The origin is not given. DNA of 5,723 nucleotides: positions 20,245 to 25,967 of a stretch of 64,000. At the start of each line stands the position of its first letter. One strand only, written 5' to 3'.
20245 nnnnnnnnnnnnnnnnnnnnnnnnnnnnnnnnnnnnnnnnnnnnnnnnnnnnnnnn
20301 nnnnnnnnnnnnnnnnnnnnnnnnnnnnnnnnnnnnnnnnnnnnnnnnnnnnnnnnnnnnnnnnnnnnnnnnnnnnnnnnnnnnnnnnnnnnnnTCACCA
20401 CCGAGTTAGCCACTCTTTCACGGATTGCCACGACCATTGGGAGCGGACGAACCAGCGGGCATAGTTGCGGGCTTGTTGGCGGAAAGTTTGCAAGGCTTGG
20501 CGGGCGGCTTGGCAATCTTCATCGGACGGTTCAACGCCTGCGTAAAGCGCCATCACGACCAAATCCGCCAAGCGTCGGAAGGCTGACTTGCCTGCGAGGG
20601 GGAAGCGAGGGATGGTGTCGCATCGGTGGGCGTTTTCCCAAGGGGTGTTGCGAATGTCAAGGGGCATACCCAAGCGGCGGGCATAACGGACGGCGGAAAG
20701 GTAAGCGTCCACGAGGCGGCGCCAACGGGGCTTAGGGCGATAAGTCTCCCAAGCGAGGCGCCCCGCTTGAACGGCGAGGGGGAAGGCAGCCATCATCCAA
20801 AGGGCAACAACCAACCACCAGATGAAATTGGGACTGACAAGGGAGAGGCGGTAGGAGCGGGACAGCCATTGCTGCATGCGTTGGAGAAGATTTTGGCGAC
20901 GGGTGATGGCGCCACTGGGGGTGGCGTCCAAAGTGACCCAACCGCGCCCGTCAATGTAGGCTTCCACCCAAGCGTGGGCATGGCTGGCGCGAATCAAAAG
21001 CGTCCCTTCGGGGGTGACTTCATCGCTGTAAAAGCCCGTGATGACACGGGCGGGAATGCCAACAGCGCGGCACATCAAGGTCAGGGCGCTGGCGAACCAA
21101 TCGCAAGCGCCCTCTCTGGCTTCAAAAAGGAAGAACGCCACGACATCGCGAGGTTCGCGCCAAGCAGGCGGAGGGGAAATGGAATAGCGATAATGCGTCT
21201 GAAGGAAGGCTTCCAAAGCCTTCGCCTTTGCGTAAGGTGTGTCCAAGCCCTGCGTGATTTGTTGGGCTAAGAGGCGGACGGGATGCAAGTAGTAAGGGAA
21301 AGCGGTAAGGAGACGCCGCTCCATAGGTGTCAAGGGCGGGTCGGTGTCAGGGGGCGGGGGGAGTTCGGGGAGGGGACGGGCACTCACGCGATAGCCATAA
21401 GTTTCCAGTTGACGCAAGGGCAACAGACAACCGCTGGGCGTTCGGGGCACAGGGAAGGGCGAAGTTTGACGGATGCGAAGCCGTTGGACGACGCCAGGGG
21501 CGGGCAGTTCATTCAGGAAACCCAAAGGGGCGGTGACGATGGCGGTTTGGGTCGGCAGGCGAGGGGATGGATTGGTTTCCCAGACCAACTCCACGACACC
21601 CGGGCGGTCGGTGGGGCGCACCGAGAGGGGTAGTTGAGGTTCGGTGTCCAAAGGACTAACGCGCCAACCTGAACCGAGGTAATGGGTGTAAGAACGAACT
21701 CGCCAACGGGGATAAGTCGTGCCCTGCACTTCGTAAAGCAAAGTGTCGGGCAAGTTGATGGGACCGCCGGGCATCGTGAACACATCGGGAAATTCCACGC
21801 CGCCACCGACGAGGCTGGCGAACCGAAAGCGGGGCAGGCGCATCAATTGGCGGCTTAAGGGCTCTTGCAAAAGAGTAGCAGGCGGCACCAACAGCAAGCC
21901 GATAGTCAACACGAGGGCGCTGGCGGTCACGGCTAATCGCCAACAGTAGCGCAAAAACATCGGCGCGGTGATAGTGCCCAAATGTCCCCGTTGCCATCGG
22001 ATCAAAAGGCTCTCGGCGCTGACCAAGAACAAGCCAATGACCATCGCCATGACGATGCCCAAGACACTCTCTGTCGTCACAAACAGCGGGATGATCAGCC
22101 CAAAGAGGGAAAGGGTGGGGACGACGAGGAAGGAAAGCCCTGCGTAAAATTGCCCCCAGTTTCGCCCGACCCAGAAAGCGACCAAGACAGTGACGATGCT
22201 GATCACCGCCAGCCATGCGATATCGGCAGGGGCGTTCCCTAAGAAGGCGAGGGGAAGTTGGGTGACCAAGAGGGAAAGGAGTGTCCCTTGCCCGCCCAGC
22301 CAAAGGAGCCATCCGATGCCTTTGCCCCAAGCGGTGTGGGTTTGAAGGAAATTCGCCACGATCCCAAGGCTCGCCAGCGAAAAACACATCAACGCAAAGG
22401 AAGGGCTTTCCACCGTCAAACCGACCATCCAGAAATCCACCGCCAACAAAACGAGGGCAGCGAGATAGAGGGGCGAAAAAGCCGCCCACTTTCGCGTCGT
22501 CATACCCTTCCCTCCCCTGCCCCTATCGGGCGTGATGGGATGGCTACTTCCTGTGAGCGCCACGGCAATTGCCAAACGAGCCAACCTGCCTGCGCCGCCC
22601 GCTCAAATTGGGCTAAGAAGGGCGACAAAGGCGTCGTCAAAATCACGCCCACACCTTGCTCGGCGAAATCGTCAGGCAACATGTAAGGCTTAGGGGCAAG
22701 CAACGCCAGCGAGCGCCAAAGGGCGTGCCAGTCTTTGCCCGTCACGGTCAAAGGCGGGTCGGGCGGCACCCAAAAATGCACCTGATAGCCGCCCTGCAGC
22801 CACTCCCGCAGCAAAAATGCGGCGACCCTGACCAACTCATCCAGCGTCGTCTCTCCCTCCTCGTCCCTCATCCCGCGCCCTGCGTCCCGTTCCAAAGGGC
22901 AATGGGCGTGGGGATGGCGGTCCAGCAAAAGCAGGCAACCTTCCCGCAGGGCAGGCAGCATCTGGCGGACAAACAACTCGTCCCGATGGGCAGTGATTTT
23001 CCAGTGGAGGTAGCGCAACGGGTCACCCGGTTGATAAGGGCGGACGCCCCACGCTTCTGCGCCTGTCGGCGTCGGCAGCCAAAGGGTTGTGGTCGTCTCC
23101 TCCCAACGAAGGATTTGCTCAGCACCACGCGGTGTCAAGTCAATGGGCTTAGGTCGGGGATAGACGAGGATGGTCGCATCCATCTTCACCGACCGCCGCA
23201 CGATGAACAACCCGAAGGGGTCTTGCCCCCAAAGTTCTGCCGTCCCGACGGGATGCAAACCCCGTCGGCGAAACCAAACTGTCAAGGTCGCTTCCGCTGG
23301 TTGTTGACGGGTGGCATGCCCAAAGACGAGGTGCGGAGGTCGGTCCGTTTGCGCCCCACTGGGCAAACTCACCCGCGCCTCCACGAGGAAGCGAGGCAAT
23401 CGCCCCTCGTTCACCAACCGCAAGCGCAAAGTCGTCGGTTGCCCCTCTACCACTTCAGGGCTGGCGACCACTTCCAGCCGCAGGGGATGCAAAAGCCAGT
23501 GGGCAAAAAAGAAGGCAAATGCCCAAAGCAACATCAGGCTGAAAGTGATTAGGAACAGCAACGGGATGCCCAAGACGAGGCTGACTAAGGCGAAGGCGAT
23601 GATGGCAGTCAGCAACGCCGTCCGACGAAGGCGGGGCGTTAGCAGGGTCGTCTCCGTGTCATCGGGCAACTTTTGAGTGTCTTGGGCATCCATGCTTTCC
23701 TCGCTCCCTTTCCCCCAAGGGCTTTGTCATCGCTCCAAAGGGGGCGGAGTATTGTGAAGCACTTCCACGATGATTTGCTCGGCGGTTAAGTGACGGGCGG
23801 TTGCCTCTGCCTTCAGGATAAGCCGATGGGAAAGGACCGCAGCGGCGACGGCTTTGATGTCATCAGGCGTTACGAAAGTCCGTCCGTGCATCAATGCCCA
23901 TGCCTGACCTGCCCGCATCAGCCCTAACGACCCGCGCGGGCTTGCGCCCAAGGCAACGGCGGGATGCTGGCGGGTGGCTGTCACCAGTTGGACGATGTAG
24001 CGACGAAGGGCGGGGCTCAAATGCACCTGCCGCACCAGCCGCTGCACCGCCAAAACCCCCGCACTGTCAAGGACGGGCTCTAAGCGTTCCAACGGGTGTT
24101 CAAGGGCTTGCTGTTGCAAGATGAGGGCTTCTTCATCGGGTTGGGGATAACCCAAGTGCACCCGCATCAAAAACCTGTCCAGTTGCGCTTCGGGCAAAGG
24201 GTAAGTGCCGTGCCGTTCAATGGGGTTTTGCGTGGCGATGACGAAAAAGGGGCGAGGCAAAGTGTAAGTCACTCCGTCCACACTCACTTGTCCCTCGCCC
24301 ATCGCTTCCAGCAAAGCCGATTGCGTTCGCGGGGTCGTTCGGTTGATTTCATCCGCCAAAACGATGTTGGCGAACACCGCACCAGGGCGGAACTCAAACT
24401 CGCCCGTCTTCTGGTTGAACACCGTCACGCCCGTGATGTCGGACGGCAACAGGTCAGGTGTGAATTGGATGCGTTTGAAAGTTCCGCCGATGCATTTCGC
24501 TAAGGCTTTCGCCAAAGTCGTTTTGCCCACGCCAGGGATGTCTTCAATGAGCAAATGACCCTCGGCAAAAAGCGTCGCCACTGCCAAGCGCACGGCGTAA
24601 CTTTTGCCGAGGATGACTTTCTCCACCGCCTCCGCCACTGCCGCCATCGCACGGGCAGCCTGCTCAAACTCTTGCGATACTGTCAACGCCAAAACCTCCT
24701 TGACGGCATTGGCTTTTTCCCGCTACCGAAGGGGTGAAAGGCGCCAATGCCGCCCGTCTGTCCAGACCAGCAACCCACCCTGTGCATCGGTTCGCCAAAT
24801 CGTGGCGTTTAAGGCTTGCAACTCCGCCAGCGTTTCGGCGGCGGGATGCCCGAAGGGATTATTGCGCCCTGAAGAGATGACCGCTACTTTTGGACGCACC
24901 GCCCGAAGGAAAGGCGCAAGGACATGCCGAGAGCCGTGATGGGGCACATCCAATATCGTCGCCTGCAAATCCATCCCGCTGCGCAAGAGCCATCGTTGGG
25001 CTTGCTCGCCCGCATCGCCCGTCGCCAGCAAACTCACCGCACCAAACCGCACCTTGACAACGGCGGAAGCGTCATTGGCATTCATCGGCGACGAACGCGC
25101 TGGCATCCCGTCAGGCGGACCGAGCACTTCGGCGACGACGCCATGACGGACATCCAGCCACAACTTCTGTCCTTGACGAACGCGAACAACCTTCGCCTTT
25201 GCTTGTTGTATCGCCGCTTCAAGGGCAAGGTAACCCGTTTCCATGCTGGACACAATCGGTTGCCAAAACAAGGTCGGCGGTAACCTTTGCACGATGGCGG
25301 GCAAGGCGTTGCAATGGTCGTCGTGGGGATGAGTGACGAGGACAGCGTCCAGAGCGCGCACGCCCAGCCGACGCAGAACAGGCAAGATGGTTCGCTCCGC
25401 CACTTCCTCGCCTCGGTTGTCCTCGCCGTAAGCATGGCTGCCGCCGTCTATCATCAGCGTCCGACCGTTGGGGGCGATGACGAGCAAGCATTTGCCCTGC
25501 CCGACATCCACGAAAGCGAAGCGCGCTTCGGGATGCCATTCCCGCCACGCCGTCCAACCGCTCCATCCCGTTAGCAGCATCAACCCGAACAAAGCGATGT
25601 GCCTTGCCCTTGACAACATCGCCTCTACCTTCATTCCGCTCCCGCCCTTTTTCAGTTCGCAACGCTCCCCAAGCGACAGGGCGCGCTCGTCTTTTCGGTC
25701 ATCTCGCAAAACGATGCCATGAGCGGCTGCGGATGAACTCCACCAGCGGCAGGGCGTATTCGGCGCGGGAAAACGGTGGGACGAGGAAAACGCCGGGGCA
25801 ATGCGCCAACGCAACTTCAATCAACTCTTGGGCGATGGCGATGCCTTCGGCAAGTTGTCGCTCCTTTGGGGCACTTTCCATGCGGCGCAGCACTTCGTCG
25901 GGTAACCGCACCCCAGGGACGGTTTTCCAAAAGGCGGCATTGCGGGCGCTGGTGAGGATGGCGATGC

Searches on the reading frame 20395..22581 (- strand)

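Call 12: search_protein_families(library=pfam, proteins=[window:20395-22581:-], max_evalue=0.001)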
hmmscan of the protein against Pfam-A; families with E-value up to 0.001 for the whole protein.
window:20395-22581:- (728 aa): 2 families
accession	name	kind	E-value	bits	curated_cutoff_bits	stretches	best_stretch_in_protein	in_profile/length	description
PF01841.26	Transglut_core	-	3.8e-28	98.4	23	1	438-553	3-108/108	Transglutaminase-like superfamily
PF13559.11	DUF4129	-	1.7e-05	25.2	24.8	1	626-698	1-69/69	Domain of unknown function (DUF4129)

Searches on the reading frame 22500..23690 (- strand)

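Call 12: search_protein_families(library=pfam, proteins=[window:22500-23690:-], max_evalue=0.001)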
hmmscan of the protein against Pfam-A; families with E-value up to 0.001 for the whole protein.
window:22500-23690:- (396 aa): 1 family
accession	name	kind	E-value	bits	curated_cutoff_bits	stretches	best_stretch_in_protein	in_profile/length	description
PF01882.25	DUF58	-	4.2e-07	29.8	23.4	1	216-260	2-46/216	Protein of unknown function DUF58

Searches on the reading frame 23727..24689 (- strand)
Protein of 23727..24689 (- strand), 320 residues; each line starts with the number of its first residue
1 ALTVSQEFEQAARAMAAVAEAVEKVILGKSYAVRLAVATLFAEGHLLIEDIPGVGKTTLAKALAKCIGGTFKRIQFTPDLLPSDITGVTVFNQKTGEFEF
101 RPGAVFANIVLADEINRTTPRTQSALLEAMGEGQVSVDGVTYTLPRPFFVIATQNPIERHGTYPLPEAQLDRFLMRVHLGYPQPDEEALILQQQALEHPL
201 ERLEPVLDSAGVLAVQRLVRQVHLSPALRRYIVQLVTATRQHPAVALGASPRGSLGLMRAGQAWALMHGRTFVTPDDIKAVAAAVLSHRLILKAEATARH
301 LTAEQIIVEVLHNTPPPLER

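Call 12: search_protein_families(library=pfam, proteins=[window:23727-24689:-], max_evalue=0.001)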
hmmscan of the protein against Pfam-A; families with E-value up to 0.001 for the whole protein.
window:23727-24689:- (320 aa): 8 families
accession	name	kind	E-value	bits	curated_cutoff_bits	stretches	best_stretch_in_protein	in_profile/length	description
PF07726.17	AAA_3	-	7.1e-65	217.2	27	1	45-175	1-131/131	ATPase family associated with various cellular activities (AAA)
PF17863.7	AAA_lid_2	-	1.2e-25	89.4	22.7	1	238-308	2-72/74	AAA lid domain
PF07728.20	AAA_5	-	3.6e-12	46.9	22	1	52-173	8-139/139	AAA domain (dynein-related subfamily)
PF00493.29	MCM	-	3e-07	30.2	23.3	1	39-159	53-176/224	MCM P-loop domain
PF20030.5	bpMoxR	-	3.2e-07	30.1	27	1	15-189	3-176/205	MoxR domain in the MoxR-vWA-beta-propeller ternary systems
PF00004.35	AAA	-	1.9e-06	28.8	21.2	1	52-178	7-128/131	ATPase family associated with various cellular activities (AAA)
PF05496.18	RuvB_N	-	0.00065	19.9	27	0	43-132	33-110/159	Holliday junction DNA helicase RuvB P-loop domain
PF20720.3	nSTAND3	-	0.00075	19.7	27.2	0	32-64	6-38/155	Novel STAND NTPase 3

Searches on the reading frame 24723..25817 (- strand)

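Call 12: search_protein_families(library=pfam, proteins=[window:24723-25817:-], max_evalue=0.001)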
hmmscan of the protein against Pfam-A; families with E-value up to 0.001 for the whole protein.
window:24723-25817:- (364 aa): 2 families
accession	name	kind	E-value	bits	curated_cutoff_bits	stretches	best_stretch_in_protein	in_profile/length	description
PF00753.33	Lactamase_B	-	8.3e-14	52.4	22.7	1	104-317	2-195/196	Metallo-beta-lactamase superfamily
PF12706.13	Lactamase_B_2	-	4.6e-05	23.6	27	1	141-193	16-71/200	Beta-lactamase superfamily domain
